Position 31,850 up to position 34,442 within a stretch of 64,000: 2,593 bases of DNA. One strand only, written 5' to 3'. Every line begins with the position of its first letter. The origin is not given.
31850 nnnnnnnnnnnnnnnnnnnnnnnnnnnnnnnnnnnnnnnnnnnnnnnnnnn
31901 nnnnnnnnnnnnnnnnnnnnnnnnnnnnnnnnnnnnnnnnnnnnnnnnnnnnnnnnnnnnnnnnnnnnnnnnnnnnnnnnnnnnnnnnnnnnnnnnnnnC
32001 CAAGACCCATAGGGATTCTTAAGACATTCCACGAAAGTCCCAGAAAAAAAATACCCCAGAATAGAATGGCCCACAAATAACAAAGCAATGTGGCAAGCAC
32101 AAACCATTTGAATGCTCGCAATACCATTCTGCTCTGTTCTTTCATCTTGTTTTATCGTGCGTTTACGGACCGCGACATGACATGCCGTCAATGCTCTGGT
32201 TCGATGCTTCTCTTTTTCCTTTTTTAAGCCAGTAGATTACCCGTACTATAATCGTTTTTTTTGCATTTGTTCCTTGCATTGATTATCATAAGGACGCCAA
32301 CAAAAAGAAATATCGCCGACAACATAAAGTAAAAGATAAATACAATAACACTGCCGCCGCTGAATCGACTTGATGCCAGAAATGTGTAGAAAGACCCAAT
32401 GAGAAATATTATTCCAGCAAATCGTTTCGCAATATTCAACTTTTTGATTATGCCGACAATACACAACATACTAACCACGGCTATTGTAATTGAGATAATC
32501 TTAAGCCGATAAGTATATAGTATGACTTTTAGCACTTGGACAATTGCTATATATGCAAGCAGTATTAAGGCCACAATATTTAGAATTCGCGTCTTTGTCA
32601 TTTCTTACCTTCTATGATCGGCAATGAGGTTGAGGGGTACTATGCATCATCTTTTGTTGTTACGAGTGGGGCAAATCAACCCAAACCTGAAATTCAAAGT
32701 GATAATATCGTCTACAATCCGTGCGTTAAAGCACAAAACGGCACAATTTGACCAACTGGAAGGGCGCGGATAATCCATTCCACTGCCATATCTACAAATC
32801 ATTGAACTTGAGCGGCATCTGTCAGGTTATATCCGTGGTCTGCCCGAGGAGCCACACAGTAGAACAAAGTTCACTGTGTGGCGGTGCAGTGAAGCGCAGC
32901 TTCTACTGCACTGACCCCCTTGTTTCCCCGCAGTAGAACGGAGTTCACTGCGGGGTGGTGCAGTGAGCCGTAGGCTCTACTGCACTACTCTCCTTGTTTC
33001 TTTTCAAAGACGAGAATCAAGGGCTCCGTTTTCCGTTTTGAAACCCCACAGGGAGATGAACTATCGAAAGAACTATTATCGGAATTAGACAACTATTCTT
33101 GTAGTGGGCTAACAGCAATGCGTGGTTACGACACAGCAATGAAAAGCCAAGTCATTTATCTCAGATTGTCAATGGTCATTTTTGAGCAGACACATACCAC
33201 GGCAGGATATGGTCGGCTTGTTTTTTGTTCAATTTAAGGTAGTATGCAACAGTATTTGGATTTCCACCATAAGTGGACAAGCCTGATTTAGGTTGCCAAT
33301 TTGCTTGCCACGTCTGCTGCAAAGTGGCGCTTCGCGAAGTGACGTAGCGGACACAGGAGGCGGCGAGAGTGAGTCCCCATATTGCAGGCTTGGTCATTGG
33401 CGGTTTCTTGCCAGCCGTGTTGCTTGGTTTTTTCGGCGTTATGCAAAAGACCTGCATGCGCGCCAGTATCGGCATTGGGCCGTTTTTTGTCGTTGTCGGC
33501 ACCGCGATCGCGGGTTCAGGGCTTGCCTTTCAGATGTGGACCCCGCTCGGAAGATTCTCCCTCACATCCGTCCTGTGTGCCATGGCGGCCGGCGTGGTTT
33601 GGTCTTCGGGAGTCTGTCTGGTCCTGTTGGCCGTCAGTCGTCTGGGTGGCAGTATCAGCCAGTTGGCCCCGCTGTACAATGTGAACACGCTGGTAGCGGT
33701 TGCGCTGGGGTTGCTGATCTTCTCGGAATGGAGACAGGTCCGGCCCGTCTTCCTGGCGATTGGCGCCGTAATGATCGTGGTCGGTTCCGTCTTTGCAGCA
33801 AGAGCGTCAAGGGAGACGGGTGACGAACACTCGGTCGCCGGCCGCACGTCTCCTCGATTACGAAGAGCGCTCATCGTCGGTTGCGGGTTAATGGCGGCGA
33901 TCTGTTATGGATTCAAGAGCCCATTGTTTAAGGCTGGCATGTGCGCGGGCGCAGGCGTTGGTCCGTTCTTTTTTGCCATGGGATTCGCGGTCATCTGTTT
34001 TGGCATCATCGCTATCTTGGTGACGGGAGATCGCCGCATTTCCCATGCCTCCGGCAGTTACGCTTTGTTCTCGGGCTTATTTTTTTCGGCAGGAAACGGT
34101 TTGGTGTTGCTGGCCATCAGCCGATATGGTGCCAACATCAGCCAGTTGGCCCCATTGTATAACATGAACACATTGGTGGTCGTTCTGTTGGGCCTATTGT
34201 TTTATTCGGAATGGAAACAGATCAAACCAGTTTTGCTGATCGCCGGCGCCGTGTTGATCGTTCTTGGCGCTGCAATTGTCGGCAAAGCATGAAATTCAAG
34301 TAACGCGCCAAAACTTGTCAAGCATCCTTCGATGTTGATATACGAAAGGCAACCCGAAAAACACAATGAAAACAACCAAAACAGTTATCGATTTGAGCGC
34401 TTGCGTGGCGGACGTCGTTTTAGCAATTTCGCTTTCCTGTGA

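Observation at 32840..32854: Exact 15-bp copy of the tRNA-Asn 3' end 24.4 kb upstream of the tRNA, at the right edge of the left island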

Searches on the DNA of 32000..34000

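Call 35: search_rna_families(source=window, start=32000, end=34000, threshold=evalue, max_evalue=1)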
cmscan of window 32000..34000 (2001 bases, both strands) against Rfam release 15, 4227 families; matches with E-value up to 1: 0.
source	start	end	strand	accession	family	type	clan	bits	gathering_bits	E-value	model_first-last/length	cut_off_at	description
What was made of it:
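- Tried and rejected: No hit (call 35).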

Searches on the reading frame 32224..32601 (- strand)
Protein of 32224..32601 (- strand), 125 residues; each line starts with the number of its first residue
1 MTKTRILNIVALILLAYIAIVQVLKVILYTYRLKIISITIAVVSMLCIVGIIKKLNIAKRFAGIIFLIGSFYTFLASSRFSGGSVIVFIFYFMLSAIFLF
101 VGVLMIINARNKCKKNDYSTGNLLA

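Call 7: search_protein_families(library=pfam, proteins=[window:32224-32601:-])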
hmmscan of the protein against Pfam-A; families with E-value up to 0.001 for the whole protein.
window:32224-32601:- (125 aa): 0 families

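Call 64: find_encoding_contigs(protein=window:32224-32601:-, flank=10000, max_places=10)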
Protein window:32224-32601:- (125 aa): 2 contigs read that carry it; 2 places shown.
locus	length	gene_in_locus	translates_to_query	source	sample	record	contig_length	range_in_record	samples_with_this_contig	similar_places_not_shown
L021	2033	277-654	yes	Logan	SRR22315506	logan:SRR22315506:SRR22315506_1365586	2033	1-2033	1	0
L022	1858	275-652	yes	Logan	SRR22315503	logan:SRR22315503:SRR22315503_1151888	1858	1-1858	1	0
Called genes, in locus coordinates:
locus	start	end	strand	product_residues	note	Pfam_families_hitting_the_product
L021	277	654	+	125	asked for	-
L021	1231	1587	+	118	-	-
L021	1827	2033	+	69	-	?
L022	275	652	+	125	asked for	-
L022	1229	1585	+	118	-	-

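Call 91: search_protein_families(library=phrogs, proteins=[window:32224-32601:-], max_evalue=0.01)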
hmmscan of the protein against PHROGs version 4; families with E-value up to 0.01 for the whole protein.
window:32224-32601:- (125 aa): 0 families

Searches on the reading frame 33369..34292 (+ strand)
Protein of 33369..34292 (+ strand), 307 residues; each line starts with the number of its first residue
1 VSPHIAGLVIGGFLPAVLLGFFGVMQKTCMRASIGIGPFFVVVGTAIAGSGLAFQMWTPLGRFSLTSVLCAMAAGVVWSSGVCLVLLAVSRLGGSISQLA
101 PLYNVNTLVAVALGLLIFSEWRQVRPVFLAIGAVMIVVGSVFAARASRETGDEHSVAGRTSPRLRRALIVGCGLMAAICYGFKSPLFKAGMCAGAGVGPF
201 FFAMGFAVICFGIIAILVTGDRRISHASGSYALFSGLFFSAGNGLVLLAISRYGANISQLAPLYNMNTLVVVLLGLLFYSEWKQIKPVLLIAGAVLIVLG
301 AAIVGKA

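Call 7: search_protein_families(library=pfam, proteins=[window:33369-34292:+])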
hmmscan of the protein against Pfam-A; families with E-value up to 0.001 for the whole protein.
window:33369-34292:+ (307 aa): 1 family
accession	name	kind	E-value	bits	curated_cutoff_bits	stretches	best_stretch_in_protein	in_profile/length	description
PF00892.27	EamA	-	0.00032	21.4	28.2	0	172-304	6-133/135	EamA-like transporter family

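Call 16: find_encoding_contigs(protein=window:33369-34292:+, flank=10000, max_places=10)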
Protein window:33369-34292:+ (307 aa): 1 contig read that carries it; 1 place shown.
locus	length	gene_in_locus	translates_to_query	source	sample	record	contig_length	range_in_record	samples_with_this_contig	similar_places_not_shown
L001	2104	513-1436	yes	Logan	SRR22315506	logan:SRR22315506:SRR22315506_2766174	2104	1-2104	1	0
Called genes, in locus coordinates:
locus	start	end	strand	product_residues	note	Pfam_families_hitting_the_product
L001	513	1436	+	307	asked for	-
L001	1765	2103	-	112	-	?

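Call 17: find_related_loci(query=window:33369-34292:+, collection=genome_contigs, flank=10000)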
Query window:33369-34292:+ (307 aa) in genome_contigs; peptide patterns used: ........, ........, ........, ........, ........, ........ (x = any residue, [..] = any of these).
93 stretches matched a pattern; 1 encode a relative of the query (tblastn E <= 1e-3); 1 distinct loci.
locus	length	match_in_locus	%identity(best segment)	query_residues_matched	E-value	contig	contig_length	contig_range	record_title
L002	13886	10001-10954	45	1-307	2e-58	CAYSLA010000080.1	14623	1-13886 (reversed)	MAG TPA_asm: uncultured bacterium isolate SRP098346_co1_397 genome assembly, contig: NODE_4613_length_14623_cov_12.54358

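Call 36: find_related_loci(query=window:33369-34292:+, collection=metagenome_contigs, flank=10000)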
Query window:33369-34292:+ (307 aa) in metagenome_contigs; peptide patterns used: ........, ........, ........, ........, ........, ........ (x = any residue, [..] = any of these).
118 stretches matched a pattern; 2 encode a relative of the query (tblastn E <= 1e-3); 2 distinct loci.
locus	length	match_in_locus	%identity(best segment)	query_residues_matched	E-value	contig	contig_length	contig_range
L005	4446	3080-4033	45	1-307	8e-59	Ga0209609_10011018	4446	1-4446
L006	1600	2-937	45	7-307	6e-60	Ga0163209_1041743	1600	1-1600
